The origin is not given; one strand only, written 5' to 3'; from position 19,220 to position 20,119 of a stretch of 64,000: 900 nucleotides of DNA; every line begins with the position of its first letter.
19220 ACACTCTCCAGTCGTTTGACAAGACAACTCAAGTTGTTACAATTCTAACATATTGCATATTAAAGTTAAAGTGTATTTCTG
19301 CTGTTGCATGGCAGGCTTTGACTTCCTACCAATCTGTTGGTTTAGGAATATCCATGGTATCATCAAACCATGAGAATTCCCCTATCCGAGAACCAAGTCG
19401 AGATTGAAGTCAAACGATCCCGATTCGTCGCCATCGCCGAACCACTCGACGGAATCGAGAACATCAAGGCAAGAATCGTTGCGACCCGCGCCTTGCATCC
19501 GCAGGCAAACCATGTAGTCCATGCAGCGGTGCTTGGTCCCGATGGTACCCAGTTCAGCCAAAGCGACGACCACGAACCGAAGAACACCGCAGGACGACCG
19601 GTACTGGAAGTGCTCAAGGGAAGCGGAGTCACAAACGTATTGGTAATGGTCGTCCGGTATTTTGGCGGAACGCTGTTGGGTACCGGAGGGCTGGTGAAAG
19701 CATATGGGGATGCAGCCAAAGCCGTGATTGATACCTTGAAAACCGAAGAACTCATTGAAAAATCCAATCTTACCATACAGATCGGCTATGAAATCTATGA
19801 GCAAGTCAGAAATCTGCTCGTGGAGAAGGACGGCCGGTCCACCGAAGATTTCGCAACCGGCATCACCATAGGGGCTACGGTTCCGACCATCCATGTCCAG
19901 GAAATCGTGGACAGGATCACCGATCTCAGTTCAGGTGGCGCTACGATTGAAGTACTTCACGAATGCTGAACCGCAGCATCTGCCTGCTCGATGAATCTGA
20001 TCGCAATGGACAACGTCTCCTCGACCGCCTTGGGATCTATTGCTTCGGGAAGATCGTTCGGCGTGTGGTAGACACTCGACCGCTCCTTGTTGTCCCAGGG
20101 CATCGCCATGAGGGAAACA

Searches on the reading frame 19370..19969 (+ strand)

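Call 15: search_protein_families(library=pfam, proteins=[window:19370-19969:+])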
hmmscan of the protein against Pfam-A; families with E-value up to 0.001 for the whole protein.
window:19370-19969:+ (199 aa): 1 family
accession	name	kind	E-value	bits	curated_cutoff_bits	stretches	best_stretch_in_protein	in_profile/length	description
PF01205.25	UPF0029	-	1.2e-30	106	27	1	15-120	1-107/107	Uncharacterized protein family UPF0029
